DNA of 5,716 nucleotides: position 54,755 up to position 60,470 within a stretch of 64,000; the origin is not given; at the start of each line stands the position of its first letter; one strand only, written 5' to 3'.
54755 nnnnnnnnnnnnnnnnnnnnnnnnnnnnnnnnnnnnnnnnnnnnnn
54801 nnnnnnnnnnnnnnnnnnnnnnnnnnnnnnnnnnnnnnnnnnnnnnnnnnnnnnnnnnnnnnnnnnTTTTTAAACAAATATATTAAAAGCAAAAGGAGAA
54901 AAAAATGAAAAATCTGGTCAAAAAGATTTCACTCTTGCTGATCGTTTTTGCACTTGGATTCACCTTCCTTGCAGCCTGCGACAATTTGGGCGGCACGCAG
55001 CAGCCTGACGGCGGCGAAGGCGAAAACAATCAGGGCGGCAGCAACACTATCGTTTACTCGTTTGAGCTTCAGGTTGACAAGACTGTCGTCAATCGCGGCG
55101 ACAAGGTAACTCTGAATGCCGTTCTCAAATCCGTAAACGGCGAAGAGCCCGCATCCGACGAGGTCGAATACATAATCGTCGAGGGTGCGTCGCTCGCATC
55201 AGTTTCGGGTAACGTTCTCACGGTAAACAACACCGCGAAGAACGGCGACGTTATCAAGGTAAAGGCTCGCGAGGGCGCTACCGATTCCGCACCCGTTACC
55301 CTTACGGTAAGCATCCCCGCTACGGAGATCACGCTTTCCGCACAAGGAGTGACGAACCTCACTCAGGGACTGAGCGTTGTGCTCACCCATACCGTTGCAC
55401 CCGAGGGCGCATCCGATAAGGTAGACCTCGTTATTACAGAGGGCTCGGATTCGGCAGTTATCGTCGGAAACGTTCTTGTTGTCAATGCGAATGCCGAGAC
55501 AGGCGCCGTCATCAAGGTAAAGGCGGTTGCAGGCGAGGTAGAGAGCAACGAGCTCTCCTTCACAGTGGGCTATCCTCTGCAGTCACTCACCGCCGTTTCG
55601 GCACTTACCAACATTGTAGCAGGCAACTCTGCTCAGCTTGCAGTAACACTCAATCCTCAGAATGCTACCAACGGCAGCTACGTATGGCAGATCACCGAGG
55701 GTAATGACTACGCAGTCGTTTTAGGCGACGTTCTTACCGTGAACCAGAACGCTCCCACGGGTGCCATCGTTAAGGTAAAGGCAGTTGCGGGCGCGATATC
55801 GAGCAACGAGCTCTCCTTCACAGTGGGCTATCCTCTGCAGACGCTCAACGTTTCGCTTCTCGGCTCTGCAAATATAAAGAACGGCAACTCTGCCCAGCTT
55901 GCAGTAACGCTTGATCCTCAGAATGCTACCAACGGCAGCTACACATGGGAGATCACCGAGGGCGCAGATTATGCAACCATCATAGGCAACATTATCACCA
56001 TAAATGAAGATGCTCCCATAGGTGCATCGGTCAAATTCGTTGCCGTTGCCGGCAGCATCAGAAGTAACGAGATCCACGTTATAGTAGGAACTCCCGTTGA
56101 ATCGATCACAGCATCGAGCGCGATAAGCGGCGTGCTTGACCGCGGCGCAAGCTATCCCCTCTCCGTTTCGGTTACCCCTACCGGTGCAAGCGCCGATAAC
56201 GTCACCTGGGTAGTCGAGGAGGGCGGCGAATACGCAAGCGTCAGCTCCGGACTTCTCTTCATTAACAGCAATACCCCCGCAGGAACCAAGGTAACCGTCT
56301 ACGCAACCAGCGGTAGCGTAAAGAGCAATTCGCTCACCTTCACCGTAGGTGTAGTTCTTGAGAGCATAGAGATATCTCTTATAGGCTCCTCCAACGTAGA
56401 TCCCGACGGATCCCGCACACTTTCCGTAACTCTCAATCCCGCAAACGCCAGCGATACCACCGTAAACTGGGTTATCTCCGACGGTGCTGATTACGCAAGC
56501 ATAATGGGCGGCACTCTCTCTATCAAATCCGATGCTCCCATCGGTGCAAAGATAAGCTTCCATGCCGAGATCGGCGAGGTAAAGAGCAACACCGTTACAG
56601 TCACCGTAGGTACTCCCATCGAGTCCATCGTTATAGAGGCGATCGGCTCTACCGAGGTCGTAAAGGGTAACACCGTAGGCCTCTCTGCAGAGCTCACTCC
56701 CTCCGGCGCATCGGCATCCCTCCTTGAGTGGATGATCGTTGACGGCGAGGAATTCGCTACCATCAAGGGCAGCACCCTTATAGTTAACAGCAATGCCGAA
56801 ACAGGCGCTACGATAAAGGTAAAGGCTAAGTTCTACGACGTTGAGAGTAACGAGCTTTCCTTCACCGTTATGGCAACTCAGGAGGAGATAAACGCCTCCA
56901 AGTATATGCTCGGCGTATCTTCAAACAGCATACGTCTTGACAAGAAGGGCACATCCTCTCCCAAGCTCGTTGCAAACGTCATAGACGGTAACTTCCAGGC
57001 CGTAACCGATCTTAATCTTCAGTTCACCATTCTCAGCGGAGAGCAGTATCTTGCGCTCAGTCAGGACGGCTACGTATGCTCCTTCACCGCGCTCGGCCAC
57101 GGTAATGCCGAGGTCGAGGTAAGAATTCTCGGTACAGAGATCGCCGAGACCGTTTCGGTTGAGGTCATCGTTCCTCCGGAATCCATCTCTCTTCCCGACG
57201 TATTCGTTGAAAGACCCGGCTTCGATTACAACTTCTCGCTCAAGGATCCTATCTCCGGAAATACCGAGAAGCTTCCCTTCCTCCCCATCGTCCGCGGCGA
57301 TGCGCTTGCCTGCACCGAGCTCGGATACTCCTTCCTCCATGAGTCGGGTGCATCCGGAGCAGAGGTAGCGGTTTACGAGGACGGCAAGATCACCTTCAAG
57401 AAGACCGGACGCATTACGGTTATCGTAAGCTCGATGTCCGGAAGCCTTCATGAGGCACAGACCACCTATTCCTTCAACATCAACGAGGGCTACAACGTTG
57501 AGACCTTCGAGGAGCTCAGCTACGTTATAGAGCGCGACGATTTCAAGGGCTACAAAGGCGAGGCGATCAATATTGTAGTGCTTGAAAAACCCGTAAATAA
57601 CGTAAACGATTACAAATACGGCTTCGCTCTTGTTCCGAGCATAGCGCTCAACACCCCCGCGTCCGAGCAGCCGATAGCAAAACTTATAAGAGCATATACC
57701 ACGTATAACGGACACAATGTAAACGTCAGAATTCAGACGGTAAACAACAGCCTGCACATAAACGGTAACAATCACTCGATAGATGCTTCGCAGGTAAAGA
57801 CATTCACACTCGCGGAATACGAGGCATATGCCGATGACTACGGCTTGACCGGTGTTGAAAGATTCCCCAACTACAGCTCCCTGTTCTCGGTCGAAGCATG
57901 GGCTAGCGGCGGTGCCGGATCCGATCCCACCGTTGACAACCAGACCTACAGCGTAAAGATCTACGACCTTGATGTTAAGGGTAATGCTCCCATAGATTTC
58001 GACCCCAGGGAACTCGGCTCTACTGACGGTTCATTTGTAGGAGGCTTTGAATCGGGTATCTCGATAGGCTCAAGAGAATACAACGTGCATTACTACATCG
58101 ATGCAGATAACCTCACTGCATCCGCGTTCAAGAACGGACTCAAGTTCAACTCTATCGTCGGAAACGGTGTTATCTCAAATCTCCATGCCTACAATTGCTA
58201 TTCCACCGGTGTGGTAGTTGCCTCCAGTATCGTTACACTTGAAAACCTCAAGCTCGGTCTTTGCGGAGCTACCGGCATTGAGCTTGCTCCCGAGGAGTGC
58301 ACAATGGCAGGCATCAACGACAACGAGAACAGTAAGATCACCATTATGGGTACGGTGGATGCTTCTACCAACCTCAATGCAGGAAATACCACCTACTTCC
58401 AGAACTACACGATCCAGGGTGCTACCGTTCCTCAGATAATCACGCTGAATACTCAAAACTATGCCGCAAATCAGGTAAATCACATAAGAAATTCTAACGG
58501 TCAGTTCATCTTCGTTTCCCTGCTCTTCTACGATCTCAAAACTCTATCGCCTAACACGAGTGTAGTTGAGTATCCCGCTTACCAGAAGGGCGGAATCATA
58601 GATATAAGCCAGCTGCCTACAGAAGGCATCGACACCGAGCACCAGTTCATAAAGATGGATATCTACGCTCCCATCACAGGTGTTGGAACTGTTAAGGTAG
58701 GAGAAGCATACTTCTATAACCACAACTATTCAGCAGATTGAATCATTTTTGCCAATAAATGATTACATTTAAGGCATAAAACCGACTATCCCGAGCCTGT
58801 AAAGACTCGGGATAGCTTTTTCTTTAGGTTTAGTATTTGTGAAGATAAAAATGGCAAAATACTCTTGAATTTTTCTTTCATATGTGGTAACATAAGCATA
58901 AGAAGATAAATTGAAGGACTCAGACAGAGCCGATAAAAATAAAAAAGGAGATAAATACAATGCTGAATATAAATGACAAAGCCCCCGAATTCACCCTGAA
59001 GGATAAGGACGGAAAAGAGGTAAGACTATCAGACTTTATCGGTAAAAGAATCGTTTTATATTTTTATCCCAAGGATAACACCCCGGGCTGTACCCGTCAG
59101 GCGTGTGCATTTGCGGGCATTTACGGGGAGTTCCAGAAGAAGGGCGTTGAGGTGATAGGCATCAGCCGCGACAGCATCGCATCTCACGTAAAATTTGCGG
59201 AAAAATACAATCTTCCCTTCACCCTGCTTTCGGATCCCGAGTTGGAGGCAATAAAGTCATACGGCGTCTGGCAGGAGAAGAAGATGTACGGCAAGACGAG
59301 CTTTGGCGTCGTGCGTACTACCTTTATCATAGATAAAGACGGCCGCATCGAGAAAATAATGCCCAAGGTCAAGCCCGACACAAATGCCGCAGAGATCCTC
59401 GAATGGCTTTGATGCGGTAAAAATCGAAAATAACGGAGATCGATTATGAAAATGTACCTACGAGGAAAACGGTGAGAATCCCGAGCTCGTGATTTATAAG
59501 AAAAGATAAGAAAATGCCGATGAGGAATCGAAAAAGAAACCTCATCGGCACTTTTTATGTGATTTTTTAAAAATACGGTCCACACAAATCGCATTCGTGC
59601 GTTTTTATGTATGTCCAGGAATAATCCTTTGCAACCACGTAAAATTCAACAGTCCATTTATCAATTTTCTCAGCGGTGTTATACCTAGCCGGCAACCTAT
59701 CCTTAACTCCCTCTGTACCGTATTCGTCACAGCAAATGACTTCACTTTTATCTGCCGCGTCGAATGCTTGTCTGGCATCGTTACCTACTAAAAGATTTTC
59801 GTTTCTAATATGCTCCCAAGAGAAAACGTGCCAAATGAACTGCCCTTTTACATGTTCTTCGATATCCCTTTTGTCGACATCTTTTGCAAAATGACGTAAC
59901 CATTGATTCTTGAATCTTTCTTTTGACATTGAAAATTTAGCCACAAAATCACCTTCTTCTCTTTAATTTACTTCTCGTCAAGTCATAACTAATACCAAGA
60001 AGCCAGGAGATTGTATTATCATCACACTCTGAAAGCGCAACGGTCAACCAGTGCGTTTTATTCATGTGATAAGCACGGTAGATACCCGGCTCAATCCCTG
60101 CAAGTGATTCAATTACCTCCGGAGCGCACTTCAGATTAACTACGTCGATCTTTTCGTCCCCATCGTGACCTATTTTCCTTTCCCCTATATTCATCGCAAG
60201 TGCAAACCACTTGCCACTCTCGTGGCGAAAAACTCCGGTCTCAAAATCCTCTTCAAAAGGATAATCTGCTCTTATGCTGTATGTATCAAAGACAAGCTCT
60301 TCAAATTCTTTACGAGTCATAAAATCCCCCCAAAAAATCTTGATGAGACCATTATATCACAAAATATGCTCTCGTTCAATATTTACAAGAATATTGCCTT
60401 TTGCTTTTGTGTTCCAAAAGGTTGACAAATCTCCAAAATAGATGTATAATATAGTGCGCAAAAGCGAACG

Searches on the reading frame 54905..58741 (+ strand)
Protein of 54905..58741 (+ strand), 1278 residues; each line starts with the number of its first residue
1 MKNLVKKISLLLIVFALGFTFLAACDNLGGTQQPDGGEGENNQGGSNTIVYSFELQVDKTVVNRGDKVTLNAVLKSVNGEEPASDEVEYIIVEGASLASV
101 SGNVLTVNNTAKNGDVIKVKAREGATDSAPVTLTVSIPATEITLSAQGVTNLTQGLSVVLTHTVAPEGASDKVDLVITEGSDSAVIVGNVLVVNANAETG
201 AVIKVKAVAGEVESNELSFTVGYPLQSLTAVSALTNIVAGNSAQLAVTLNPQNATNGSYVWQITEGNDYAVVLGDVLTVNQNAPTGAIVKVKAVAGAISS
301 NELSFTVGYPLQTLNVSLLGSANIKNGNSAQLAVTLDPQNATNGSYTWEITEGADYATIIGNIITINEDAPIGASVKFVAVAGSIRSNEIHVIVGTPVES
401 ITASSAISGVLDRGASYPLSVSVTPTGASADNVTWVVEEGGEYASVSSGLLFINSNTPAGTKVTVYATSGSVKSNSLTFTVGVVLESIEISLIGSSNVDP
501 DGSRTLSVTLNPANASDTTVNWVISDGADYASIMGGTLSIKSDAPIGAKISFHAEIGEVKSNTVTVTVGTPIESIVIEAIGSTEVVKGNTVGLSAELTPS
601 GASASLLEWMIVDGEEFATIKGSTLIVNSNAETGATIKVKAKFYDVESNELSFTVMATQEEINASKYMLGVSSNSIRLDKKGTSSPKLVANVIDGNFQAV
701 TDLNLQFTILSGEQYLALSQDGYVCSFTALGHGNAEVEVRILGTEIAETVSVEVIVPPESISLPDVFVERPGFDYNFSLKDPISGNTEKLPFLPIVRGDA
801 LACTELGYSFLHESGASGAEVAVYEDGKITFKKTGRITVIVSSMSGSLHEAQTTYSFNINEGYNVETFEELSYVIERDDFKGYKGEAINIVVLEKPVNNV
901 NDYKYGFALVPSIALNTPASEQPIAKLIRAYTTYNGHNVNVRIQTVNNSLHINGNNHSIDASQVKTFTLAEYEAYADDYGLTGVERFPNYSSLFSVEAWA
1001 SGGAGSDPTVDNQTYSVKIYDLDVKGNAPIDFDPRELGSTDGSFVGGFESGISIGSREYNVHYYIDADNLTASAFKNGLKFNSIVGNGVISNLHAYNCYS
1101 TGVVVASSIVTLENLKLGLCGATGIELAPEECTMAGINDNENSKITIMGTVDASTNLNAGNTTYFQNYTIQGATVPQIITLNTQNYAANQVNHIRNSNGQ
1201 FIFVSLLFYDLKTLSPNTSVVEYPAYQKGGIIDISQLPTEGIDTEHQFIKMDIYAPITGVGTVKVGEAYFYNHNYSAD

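Call 41: search_protein_families(library=pfam, proteins=[window:54905-58741:+], max_evalue=0.001)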
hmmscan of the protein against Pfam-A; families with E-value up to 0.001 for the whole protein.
window:54905-58741:+ (1278 aa): 3 families
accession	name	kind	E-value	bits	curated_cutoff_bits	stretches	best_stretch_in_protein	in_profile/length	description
PF02368.24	Big_2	-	4.6e-26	91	22.8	3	398-474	2-74/79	Bacterial Ig-like domain (group 2)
PF22636.2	FlK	-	4.3e-05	24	27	0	456-489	56-89/103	Fluoroacetyl-CoA-specific thioesterase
PF20585.4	Pectate_lyase_5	-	0.00056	20.5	24.3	0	935-1047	35-96/126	Putative pectate lyase-like adhesive domain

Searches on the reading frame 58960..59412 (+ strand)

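Call 91: search_protein_families(library=pfam, proteins=[window:58960-59412:+], max_evalue=0.01)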
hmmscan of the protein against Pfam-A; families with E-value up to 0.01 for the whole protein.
window:58960-59412:+ (150 aa): 3 families
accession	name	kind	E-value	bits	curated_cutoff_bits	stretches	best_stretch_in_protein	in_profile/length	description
PF00578.27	AhpC-TSA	-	1e-45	155.1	26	1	4-132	1-123/124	AhpC/TSA family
PF08534.16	Redoxin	-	3.3e-27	95.5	26.6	1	5-141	3-142/148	Redoxin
PF13911.12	AhpC-TSA_2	-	0.00045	21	27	1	57-108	8-59/114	AhpC/TSA antioxidant enzyme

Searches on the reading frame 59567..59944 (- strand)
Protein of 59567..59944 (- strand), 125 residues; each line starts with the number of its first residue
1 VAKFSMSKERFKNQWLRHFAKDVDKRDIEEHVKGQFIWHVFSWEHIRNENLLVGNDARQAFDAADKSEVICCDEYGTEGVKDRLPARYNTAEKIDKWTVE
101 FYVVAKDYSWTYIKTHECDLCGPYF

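Call 91: search_protein_families(library=pfam, proteins=[window:59567-59944:-], max_evalue=0.01)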
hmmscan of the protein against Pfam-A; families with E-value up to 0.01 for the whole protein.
window:59567-59944:- (125 aa): 1 family
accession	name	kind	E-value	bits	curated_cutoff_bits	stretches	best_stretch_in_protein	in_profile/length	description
PF14101.11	DUF4275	-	7.9e-15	55.7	27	1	9-125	22-139/139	Domain of unknown function (DUF4275)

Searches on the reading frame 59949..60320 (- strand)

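Call 91: search_protein_families(library=pfam, proteins=[window:59949-60320:-], max_evalue=0.01)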
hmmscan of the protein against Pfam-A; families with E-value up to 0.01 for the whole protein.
window:59949-60320:- (123 aa): 1 family
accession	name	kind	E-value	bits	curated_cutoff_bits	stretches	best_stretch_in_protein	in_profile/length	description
PF04237.18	YjbR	-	2e-18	67.2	30.1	1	17-114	7-88/88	YjbR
